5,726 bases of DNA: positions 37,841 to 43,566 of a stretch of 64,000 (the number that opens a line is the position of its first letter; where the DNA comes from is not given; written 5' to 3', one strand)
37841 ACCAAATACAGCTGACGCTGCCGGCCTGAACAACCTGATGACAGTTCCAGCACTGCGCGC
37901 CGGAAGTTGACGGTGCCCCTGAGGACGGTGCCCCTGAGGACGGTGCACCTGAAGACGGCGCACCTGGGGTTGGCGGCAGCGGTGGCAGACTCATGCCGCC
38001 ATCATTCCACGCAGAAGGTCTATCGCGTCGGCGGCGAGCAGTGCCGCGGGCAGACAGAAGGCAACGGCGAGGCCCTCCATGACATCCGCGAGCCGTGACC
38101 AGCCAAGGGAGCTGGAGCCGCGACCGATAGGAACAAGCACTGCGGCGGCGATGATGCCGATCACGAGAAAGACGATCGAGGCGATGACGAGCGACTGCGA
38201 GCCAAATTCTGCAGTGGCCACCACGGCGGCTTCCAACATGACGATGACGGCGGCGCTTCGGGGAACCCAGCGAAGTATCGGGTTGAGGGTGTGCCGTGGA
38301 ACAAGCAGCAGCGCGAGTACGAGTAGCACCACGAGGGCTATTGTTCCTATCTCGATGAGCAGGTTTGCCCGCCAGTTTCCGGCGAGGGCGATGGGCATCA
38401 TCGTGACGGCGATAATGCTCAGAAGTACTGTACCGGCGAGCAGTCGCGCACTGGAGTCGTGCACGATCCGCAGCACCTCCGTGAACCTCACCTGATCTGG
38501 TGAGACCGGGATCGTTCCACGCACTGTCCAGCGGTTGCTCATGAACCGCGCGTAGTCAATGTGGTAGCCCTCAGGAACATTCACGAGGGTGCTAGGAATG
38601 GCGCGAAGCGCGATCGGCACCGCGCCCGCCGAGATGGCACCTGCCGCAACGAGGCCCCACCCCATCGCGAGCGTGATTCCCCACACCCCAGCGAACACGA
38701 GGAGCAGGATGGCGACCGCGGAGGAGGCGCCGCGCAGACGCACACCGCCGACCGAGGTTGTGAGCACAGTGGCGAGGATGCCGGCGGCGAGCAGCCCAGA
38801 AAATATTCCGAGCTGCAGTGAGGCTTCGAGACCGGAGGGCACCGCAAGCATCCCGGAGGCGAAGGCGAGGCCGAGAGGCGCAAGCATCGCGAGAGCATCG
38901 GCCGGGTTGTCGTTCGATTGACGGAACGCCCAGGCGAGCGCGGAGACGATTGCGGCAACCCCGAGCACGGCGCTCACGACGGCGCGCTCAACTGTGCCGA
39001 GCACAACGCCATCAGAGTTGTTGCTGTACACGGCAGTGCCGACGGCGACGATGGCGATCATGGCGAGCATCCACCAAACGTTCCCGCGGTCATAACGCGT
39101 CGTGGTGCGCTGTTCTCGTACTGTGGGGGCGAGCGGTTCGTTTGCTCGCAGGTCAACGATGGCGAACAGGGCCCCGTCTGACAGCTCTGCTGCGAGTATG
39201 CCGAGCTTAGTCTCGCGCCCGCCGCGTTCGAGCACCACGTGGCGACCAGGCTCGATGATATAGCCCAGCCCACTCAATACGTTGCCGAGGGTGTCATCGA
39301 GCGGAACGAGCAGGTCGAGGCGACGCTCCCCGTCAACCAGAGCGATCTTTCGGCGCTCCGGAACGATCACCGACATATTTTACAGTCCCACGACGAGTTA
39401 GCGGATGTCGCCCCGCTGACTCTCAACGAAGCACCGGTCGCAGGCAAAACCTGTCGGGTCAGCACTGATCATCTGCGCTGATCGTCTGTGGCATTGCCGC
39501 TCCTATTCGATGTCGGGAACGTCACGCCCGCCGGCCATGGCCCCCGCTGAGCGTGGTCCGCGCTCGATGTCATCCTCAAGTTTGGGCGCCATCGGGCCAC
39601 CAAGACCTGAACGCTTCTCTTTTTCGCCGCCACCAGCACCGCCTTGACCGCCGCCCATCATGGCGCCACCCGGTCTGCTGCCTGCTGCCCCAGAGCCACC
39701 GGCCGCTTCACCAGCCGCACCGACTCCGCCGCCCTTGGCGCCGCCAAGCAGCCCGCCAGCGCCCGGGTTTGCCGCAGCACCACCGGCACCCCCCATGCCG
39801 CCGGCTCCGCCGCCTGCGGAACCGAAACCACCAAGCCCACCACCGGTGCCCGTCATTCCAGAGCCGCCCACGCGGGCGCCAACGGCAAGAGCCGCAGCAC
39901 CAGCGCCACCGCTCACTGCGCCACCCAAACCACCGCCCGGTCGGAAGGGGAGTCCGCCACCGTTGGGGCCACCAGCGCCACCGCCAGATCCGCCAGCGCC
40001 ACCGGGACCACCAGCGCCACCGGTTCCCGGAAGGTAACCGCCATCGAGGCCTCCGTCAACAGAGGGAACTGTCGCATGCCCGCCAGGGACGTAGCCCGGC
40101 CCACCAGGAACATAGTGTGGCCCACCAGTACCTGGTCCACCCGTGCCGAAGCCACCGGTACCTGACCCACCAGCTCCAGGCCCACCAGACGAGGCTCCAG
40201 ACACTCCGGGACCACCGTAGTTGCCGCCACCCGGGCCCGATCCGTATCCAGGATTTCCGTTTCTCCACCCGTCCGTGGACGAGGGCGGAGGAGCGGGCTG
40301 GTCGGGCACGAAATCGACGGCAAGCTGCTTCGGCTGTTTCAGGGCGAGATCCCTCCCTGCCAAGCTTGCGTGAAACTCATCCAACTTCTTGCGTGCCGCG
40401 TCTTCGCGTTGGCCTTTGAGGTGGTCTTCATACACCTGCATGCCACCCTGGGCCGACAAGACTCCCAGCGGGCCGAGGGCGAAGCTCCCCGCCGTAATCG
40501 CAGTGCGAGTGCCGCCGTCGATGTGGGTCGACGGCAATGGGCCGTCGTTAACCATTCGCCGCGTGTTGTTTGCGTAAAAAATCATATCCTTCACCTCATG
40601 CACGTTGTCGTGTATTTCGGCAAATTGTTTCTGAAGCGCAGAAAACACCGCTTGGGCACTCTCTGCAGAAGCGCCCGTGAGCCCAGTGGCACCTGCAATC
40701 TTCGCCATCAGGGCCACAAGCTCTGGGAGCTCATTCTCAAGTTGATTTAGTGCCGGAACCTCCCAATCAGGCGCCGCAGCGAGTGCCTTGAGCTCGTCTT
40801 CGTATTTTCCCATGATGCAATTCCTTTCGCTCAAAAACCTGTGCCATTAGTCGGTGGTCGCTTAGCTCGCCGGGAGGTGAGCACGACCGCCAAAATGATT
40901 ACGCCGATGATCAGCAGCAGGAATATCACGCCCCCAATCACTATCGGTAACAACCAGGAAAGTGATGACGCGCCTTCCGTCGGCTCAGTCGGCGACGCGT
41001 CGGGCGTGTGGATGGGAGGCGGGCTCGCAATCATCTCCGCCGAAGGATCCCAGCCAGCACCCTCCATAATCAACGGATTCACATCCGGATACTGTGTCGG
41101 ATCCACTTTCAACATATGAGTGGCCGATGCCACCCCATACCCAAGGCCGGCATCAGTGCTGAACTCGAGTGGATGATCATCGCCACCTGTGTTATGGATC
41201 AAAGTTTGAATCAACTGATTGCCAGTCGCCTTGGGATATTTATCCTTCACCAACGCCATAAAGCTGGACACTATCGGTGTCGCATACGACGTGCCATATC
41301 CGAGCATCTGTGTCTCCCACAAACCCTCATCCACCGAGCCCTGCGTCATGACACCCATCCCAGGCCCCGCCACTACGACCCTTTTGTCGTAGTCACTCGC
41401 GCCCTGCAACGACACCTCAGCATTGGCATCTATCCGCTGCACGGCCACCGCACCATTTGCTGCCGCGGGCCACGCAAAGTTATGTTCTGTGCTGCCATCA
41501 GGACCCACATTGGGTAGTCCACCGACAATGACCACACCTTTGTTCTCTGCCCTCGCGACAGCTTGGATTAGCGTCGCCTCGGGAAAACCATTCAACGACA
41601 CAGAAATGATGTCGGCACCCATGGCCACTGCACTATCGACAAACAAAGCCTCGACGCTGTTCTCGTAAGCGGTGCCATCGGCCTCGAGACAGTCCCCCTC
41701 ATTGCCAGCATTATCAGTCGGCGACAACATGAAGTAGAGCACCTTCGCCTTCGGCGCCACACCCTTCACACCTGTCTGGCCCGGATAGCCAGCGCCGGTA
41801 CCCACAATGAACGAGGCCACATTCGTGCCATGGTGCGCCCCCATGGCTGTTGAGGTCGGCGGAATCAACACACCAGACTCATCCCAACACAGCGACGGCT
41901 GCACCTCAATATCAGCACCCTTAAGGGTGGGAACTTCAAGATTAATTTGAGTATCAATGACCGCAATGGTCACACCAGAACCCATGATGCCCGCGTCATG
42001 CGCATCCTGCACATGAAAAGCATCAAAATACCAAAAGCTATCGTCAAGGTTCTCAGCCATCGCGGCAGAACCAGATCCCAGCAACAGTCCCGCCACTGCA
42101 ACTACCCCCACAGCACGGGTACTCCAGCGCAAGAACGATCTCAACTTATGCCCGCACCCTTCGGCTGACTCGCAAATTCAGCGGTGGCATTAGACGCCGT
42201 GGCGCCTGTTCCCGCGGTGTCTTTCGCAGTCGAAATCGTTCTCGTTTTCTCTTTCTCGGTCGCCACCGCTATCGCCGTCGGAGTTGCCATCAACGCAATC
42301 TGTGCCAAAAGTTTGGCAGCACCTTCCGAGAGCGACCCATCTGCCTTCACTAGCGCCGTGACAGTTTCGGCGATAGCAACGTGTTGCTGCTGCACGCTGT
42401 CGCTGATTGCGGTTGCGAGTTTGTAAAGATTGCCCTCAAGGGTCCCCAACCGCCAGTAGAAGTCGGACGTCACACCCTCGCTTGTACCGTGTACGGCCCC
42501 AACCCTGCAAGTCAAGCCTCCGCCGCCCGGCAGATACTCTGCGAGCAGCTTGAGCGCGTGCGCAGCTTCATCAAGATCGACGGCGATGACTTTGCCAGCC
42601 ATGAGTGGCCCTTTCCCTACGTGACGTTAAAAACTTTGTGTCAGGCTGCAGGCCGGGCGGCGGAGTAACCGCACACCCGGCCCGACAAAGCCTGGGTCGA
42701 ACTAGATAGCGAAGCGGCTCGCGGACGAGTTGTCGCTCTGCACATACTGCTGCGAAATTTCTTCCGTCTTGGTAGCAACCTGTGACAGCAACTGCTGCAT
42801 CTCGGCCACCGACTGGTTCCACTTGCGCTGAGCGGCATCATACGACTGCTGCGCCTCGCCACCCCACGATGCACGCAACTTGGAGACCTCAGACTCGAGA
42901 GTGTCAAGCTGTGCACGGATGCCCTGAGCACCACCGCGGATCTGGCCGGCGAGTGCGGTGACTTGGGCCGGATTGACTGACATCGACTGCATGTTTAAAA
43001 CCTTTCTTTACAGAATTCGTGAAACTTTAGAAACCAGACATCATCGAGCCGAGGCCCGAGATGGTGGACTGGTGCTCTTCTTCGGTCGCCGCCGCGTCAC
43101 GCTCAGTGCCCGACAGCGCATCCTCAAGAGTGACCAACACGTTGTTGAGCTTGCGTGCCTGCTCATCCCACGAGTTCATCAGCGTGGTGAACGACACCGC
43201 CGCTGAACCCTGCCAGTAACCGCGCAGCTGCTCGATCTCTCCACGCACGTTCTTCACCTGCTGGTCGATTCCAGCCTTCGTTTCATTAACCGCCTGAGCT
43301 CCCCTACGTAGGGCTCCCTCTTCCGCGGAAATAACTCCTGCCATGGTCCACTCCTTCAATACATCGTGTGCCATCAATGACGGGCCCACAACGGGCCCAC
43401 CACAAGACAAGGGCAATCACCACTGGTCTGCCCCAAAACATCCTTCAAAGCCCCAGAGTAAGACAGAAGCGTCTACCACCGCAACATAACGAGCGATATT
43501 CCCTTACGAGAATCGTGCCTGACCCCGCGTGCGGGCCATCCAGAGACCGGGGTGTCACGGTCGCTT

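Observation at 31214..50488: ESX-4-like minimal T7SS with duplicated core parts (2 EccD, 3 S8/mycosin proteases) and FHA genes embedded in the core operon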

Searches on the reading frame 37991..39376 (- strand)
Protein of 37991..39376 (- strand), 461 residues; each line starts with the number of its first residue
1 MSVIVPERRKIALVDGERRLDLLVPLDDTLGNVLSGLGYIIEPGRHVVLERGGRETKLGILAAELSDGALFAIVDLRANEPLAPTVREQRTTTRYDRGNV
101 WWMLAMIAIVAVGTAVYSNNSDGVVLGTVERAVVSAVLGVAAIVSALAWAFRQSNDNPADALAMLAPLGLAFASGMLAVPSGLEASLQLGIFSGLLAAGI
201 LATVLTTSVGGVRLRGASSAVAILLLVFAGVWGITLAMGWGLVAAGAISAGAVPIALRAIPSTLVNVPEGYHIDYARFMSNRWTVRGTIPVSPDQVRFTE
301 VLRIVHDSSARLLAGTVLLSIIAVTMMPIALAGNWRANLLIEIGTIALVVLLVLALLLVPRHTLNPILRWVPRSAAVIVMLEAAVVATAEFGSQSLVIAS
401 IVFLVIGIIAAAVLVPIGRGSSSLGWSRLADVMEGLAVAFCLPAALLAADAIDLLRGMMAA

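Call 4: search_protein_families(library=pfam, proteins=[window:37991-39376:-], max_evalue=0.01)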
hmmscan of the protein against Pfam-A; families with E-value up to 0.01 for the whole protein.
window:37991-39376:- (461 aa): 0 families

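Call 6: search_protein_families(library=ncbifam, proteins=[window:37991-39376:-], max_evalue=0.01)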
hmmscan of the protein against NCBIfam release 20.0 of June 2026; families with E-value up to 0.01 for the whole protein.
window:37991-39376:- (461 aa): 0 families

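Call 10: search_protein_families(library=pfam, proteins=[window:37991-39376:-], max_evalue=10)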
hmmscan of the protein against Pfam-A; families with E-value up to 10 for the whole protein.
window:37991-39376:- (461 aa): 2 families
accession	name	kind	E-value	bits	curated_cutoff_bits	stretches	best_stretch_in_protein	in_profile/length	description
PF23982.2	XM1_gp53_minor_capsid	-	0.014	15.7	27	1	86-156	83-145/154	XM1 gp53 minor capsid protein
PF19053.6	EccD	-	0.034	13.5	30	1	104-458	8-339/339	EccD-like transmembrane domain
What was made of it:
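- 37991..39376 (-): EccD2, a highly divergent EccD paralog with an N-terminal ubiquitin-like region and about 11 TM segments. PF19053 E 0.034, full length (call 10).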

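Call 36: search_solved_structures(query=A2, max_evalue=10, show_alignments=1)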
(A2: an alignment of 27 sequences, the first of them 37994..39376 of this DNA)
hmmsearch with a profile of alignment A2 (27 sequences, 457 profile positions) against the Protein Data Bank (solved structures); distinct sequences matched with E-value up to 10: 24.
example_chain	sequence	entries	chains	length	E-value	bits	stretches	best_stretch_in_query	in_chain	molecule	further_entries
3aq1_B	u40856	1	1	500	0.37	12.7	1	8-63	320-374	Thermosome subunit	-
1d3e_2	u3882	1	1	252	0.56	12.1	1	30-82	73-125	PROTEIN (RHINOVIRUS 16 COAT PROTEIN VP2)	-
1c8m_2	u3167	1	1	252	0.7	11.8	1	30-79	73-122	HUMAN RHINOVIRUS 16 COAT PROTEIN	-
1aym_2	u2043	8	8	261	0.74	11.7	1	30-79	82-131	HUMAN RHINOVIRUS 16 COAT PROTEIN | coat protein VP2 | PROTEIN VP2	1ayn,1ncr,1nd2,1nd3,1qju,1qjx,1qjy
1r1a_2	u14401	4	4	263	0.85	11.5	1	30-83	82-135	HUMAN RHINOVIRUS 1A COAT PROTEIN (SUBUNIT VP2)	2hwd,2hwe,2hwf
6ilo_B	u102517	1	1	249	1.2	11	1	32-87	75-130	Capsid protein VP2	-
6ilj_B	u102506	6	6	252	1.2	11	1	32-87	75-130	Capsid protein VP2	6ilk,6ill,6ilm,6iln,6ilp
9fjd_2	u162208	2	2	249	1.4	10.8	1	30-78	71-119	Capsid protein VP2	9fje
9fjc_2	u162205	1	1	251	1.4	10.8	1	30-78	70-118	Capsid protein VP2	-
7dpf_2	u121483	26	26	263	1.5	10.7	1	30-78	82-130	VP2 | Capsid protein VP0 | Genome polyprotein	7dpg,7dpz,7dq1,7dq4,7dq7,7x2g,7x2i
9scw_2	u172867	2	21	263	1.5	10.7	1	30-78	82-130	Capsid protein VP2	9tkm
7c9z_B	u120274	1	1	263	1.6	10.6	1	30-78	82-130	VP2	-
31lf_2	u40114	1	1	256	1.8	10.5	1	30-82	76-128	Genome polyprotein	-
29tx_2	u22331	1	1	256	1.9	10.3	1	30-82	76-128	Capsid protein VP2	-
29ti_2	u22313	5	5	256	1.9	10.3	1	30-82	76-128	Capsid protein VP2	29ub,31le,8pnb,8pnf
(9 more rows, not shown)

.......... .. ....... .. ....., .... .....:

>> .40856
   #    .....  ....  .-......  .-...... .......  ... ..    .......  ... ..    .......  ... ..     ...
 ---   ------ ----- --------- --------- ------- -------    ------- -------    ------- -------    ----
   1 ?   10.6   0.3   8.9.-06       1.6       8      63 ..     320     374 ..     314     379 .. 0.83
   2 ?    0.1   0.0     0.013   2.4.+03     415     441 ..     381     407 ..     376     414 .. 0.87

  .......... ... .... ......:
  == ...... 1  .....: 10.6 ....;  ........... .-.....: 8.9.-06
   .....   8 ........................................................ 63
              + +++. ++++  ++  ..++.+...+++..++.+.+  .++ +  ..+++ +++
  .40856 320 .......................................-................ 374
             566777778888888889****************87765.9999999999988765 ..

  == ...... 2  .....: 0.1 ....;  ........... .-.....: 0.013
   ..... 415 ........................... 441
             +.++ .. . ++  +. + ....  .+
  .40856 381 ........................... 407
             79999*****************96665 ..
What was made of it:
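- Tried and rejected: EccD2 profile against PDB sequences (call 36).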

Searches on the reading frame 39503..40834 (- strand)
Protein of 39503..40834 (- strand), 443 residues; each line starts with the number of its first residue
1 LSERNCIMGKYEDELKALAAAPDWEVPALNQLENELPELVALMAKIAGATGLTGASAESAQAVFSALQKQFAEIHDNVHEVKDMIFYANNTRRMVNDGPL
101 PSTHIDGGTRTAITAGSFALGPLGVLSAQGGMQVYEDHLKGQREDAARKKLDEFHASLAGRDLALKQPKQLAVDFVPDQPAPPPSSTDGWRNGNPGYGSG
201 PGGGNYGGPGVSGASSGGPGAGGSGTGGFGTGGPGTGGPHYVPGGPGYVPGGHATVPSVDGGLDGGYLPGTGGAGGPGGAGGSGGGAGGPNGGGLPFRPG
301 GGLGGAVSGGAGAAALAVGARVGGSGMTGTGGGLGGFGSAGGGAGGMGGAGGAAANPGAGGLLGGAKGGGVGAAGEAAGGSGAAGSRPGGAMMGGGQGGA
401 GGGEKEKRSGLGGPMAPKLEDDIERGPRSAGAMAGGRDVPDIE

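Call 4: search_protein_families(library=pfam, proteins=[window:39503-40834:-], max_evalue=0.01)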
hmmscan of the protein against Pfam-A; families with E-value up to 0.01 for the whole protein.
window:39503-40834:- (443 aa): 0 families

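Call 6: search_protein_families(library=ncbifam, proteins=[window:39503-40834:-], max_evalue=0.01)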
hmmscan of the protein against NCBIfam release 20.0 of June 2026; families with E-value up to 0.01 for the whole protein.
window:39503-40834:- (443 aa): 0 families

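Call 10: search_protein_families(library=pfam, proteins=[window:39503-40834:-], max_evalue=10)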
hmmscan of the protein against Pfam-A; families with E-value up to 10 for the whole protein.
window:39503-40834:- (443 aa): 1 family
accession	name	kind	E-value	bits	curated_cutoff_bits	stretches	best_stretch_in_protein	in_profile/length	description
PF06013.18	WXG100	-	0.19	12.4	27.3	1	30-83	21-72/86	Proteins of 100 residues with WXG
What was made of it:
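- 39503..40813 (-): AesB-like candidate substrate: ~165-aa N-terminal domain with a weak WXG100-like match, a glycine-rich disordered middle, and a charged C-terminus with the conserved motif GLGG(P/Y)(I/M)APKLEDD..GPR. Weak WXG100 hit, E 0.19 (call 10).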

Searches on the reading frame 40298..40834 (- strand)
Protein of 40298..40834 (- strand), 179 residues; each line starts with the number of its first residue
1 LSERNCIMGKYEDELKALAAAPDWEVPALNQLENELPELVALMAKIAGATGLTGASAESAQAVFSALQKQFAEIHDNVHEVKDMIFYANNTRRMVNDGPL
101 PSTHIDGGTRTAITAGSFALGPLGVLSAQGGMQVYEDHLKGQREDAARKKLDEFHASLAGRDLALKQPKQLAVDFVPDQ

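Call 40: find_homologous_proteins(query=window:40298-40834:-)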
Query seq(179 aa): 369 candidates shared short words with the query, none scored E <= 0.001.
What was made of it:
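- Tried and rejected: Large-database search with the N-terminal 179 aa of the Gly-rich protein (call 40).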

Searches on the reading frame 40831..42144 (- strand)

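Call 4: search_protein_families(library=pfam, proteins=[window:40831-42144:-], max_evalue=0.01)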
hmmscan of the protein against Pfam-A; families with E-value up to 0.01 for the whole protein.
window:40831-42144:- (437 aa): 1 family
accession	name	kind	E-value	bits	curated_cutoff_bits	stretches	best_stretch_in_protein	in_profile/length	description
PF00082.27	Peptidase_S8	-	2.3e-28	99.8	21.8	1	55-324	1-280/288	Subtilase family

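Call 6: search_protein_families(library=ncbifam, proteins=[window:40831-42144:-], max_evalue=0.01)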
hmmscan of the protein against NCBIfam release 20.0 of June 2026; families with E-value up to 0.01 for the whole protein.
window:40831-42144:- (437 aa): 5 families
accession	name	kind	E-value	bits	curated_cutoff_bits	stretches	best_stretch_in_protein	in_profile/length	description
TIGR03921.1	T7SS_mycosin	equivalog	7e-40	137.2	278.75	1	44-427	2-352/353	type VII secretion-associated serine protease mycosin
TIGR03895.1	protease_PatA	subfamily_domain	2.3e-07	30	421.05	1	105-299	1-176/606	PatA/PatG family cyanobactin maturation protease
NF033865.1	fusolisin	equivalog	1.2e-05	23.6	999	1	270-320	330-380/1006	fusolisin family autotransporter serine protease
NF049966.1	QH_SP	equivalog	0.00042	19.7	165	1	170-316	81-208/219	subtilisin-like serine protease QhpE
NF040553.1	SGO_0316_fam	subfamily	0.0042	14.8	1400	0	104-206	359-457/1486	SGO_0316/SGO_0317 family LPXTG-anchored serine peptidase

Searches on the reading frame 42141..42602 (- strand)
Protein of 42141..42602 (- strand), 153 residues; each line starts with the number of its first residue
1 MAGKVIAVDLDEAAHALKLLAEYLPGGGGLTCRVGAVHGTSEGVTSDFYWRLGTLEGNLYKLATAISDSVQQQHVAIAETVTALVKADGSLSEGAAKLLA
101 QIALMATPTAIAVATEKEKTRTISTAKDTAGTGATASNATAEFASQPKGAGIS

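Call 4: search_protein_families(library=pfam, proteins=[window:42141-42602:-], max_evalue=0.01)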
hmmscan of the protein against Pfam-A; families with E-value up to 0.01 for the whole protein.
window:42141-42602:- (153 aa): 0 families

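Call 6: search_protein_families(library=ncbifam, proteins=[window:42141-42602:-], max_evalue=0.01)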
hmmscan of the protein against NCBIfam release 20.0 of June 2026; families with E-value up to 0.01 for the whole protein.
window:42141-42602:- (153 aa): 1 family
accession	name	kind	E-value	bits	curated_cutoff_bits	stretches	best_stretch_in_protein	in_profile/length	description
NF008959.0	PRK12302.1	equivalog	0.0085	16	191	0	54-119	41-105/127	biofilm formation regulator BssR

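Call 10: search_protein_families(library=pfam, proteins=[window:42141-42602:-], max_evalue=10)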
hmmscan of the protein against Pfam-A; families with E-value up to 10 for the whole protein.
window:42141-42602:- (153 aa): 0 families

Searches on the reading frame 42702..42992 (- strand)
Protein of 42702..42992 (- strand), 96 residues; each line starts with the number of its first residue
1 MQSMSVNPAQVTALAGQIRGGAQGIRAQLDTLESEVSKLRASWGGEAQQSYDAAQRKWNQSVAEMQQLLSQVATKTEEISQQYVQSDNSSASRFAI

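Call 10: search_protein_families(library=pfam, proteins=[window:42702-42992:-], max_evalue=10)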
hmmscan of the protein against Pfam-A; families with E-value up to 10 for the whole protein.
window:42702-42992:- (96 aa): 20 families
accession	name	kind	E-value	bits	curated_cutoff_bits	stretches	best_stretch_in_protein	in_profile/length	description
PF06013.18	WXG100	-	3.5e-19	69.3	27.3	1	4-87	2-85/86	Proteins of 100 residues with WXG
PF10824.14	T7SS_ESX_EspC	-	9.8e-06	26.4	23.5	1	2-93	3-97/100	Excreted virulence factor EspC, type VII ESX diderm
PF25547.1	WXG100_2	-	0.00015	22.2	27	1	7-82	27-104/150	WXG100 like domain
PF07926.17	TPR_MLP1_2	-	0.00049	20.6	36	1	23-82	60-118/129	TPR/MLP1/MLP2-like protein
PF08647.16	BRE1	-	0.00068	20.1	27.9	1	26-93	23-88/95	BRE1 E3 ubiquitin ligase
PF08657.15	DASH_Spc34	-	0.0055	16.8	26.7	1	46-91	207-252/280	DASH complex subunit Spc34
PF07443.18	HARP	-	0.0073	16.3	25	1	50-74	22-46/55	HepA-related protein (HARP)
PF20117.4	DUF6507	-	0.011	16.6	25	1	1-91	1-99/120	Family of unknown function (DUF6507)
PF06009.19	Laminin_II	-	0.027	14.9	33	1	21-88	18-87/138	Laminin Domain II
PF11068.13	YlqD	-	0.028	15.2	27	1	14-81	21-88/131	YlqD protein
PF07426.16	Dynactin_p22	-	0.034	14.4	25.2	1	29-82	2-55/168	Dynactin subunit p22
PF07730.19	HisKA_3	-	0.061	14.3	24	2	24-73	19-64/68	Histidine kinase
PF19117.5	Mim2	-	0.062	13.4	27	1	53-72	2-21/45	Mitochondrial import 2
PF06419.17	COG6_N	-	0.065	13.8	27.4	1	21-72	34-84/114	Conserved oligomeric complex COG6, N-terminal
PF18879.6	EspA_EspE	-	0.067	14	27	1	28-76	18-68/84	EspA/EspE family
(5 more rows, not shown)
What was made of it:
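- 42702..42992 (-): WXG100 protein (Esx). PF06013 E 3.5e-19 (call 10).
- Checked: The second WXG100 gene is 42702-42992(-) (PF06013 E 3.5e-19, call 10).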

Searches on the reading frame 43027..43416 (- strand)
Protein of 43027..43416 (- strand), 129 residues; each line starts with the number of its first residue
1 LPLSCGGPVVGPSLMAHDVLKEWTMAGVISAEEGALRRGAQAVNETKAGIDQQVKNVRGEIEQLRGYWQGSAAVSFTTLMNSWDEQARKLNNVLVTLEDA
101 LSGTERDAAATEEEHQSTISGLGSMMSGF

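Call 4: search_protein_families(library=pfam, proteins=[window:43027-43416:-], max_evalue=0.01)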
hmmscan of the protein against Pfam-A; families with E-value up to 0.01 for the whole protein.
window:43027-43416:- (129 aa): 2 families
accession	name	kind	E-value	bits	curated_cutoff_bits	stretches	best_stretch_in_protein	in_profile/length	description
PF06013.18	WXG100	-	4.6e-13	49.7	27.3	1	30-112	3-85/86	Proteins of 100 residues with WXG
PF07464.16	ApoLp-III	-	0.0057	17.2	36.3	1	41-122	18-99/146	Apolipophorin-III precursor (apoLp-III)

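Call 6: search_protein_families(library=ncbifam, proteins=[window:43027-43416:-], max_evalue=0.01)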
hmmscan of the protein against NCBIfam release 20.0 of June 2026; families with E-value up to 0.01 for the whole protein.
window:43027-43416:- (129 aa): 1 family
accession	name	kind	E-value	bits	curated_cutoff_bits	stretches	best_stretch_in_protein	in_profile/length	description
TIGR03930.1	WXG100_ESAT6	subfamily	1.1e-16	60.7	44.85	1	29-116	2-89/90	WXG100 family type VII secretion target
